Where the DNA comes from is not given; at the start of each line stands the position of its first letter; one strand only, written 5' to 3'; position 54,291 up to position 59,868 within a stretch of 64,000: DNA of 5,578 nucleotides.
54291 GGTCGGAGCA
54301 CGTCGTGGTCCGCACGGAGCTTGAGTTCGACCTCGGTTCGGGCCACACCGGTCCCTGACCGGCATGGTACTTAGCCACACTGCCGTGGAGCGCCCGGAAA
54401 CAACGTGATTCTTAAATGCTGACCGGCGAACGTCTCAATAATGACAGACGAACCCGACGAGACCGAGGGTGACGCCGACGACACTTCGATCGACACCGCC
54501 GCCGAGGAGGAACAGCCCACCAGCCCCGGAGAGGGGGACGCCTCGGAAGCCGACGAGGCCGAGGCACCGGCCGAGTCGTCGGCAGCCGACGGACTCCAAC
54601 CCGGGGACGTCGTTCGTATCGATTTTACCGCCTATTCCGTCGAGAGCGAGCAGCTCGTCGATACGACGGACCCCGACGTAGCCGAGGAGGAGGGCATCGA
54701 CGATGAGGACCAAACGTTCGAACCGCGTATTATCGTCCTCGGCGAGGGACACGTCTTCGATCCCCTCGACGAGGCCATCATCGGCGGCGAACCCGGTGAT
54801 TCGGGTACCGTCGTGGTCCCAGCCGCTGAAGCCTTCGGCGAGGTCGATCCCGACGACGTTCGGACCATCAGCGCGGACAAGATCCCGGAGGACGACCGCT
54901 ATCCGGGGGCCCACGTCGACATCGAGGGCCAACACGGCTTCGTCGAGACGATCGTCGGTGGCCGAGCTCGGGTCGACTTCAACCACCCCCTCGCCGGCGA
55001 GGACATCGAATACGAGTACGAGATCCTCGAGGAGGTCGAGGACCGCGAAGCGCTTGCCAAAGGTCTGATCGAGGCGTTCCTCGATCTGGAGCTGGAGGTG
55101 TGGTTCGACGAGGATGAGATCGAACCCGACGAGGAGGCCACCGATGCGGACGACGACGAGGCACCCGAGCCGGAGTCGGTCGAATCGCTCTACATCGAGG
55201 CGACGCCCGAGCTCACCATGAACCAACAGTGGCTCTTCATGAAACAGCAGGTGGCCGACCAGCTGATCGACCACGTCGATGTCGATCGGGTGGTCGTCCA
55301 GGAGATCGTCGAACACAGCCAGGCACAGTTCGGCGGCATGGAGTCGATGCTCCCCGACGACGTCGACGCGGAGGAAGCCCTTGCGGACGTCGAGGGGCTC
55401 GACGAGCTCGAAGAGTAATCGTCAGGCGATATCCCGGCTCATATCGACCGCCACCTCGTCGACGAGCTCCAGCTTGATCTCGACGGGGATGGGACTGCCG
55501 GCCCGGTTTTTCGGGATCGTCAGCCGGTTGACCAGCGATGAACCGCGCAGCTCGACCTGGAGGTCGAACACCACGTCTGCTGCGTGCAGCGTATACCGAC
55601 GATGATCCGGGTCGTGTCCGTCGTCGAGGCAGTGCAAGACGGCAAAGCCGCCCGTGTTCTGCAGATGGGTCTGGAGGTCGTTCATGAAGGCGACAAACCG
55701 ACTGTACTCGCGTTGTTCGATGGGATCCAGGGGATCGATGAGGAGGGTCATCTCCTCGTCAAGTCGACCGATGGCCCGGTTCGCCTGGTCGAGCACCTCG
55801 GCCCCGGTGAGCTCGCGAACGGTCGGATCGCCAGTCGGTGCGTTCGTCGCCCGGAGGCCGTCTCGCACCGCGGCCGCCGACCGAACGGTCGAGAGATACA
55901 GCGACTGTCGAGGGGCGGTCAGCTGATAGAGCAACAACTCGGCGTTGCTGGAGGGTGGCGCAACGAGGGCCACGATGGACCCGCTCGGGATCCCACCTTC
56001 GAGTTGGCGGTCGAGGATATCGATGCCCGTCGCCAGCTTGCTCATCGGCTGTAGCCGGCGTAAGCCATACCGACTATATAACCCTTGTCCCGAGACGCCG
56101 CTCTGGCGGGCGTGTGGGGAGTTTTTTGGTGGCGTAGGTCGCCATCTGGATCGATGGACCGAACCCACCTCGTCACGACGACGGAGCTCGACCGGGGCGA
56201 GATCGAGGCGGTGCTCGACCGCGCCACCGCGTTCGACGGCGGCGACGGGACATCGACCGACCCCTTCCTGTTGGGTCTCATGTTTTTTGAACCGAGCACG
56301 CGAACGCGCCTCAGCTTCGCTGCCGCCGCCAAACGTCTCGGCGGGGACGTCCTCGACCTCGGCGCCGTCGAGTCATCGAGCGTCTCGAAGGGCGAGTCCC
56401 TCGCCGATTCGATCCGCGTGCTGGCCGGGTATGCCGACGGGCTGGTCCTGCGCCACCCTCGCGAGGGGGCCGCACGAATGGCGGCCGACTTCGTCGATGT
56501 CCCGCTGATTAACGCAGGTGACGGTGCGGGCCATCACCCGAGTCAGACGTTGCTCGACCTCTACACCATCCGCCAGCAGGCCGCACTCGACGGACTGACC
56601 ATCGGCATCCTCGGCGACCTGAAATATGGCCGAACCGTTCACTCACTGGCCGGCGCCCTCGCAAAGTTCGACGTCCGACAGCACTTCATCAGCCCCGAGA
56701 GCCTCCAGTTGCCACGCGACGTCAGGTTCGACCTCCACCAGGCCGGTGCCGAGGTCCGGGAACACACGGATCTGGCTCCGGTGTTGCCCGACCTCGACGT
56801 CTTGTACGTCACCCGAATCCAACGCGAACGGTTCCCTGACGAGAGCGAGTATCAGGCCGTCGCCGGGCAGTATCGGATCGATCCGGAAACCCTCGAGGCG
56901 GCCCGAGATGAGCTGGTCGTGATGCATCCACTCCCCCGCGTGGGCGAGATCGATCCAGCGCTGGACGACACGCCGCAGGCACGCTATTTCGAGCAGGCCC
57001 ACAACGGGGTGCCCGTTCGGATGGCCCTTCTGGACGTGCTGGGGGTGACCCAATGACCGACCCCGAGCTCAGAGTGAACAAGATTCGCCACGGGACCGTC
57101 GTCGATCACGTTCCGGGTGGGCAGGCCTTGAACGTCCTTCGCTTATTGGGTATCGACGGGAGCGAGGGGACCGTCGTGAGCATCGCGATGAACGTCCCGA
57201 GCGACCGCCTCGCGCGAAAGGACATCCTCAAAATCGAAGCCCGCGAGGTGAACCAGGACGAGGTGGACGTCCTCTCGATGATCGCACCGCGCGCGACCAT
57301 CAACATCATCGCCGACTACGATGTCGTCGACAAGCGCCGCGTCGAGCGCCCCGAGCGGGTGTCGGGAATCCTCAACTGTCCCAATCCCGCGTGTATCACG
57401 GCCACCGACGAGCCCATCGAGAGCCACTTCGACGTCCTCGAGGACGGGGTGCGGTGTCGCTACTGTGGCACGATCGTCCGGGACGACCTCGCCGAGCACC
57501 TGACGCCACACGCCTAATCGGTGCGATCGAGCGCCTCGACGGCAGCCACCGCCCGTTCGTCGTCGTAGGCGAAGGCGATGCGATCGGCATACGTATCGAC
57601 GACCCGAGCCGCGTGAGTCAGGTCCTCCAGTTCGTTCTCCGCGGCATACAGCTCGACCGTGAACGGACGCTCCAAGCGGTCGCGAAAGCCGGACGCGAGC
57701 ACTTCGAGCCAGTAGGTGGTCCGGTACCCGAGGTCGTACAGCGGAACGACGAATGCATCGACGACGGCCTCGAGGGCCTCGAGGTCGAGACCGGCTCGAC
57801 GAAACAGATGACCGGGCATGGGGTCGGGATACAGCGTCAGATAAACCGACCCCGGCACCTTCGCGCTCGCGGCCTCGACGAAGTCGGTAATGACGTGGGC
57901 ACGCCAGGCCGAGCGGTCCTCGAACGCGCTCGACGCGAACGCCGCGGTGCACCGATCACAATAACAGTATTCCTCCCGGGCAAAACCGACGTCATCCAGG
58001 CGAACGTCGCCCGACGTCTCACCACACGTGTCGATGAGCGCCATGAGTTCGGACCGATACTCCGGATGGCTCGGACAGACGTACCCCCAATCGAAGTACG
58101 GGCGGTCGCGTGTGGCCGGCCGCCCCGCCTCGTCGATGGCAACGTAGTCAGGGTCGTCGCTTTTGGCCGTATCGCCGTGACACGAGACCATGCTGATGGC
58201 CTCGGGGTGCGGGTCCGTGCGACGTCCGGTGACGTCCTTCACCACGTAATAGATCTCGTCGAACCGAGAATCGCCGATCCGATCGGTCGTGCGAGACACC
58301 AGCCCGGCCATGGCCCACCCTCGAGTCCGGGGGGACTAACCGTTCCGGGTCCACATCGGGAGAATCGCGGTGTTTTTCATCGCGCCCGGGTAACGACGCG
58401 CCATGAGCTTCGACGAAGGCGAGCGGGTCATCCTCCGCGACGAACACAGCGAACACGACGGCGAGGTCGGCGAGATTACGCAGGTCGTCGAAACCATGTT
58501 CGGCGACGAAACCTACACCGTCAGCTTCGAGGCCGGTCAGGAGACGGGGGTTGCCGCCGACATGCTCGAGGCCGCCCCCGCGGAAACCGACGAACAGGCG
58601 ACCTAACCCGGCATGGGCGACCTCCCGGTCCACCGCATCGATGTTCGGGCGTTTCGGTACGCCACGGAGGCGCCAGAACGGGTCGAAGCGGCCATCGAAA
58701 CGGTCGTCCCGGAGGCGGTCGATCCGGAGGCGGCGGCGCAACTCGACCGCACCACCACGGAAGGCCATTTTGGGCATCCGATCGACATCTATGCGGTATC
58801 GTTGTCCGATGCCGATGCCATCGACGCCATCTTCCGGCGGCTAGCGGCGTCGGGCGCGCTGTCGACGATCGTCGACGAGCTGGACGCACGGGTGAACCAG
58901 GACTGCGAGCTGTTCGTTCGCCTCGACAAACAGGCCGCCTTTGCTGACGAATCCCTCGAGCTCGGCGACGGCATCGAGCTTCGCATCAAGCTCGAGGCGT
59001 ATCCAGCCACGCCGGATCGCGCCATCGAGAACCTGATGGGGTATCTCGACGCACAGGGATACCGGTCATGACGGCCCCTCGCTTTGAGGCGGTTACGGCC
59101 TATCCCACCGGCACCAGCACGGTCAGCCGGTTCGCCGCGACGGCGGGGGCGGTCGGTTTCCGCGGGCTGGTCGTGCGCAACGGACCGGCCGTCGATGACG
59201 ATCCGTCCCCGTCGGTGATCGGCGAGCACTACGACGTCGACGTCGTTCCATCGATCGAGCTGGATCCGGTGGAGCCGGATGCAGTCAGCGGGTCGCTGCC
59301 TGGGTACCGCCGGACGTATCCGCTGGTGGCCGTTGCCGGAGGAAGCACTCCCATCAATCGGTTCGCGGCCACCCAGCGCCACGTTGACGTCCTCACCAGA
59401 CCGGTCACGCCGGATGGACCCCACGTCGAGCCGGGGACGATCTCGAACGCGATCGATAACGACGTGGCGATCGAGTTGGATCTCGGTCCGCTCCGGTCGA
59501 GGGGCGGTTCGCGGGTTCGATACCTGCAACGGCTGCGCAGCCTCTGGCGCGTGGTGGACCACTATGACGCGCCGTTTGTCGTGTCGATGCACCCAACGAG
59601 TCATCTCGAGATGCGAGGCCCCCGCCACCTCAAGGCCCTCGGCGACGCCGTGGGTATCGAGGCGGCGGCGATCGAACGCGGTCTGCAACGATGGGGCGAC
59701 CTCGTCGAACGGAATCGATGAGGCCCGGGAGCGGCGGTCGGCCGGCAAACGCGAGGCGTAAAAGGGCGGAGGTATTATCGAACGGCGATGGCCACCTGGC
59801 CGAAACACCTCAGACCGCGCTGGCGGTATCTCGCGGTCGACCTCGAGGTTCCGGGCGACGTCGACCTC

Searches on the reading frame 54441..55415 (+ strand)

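Call 19: search_protein_families(library=pfam, proteins=[window:54441-55415:+], max_evalue=0.00001)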
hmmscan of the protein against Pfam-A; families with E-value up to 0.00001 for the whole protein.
window:54441-55415:+ (325 aa): 1 family
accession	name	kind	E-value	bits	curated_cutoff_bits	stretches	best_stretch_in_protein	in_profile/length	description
PF22199.2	FKBP26_IF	-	2.4e-08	34.2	27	1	154-184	16-46/46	FKBP26, IF domain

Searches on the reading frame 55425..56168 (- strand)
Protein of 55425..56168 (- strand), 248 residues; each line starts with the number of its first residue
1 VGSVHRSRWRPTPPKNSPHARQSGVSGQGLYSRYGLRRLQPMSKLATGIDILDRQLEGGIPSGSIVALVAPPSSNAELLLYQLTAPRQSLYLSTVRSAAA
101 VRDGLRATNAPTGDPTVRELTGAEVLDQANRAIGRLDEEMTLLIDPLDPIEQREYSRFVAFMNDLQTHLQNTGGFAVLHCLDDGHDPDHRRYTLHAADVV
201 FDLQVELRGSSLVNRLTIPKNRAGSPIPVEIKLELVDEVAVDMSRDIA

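Call 78: search_protein_families(library=pfam, proteins=[window:55425-56168:-], max_evalue=0.001)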
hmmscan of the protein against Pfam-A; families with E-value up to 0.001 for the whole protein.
window:55425-56168:- (248 aa): 2 families
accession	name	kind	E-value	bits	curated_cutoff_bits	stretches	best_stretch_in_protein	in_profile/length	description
PF23442.1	DUF7125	-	3.6e-64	216.1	29.1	1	42-248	1-207/207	Family of unknown function (DUF7125)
PF06745.19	ATPase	-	0.00037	20.4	26.6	0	46-69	2-25/231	KaiC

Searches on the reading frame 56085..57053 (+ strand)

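Call 19: search_protein_families(library=pfam, proteins=[window:56085-57053:+], max_evalue=0.00001)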
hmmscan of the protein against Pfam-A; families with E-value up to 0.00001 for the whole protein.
window:56085-57053:+ (323 aa): 2 families
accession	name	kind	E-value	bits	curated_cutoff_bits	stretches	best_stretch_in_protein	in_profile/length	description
PF02729.26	OTCace_N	-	2e-39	135.5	29.9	1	28-164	2-148/148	Aspartate/ornithine carbamoyltransferase, carbamoyl-P binding domain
PF00185.30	OTCace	-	4.3e-30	105.3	29.4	1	169-318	1-156/157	Aspartate/ornithine carbamoyltransferase, Asp/Orn binding domain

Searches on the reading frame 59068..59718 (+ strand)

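Call 78: search_protein_families(library=pfam, proteins=[window:59068-59718:+], max_evalue=0.001)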
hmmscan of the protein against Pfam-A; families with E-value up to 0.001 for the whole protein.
window:59068-59718:+ (217 aa): 1 family
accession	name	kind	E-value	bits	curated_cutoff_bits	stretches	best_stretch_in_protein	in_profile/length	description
PF01876.22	RNase_P_p30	-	1.7e-27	96.7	35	1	17-203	13-208/214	RNase P subunit p30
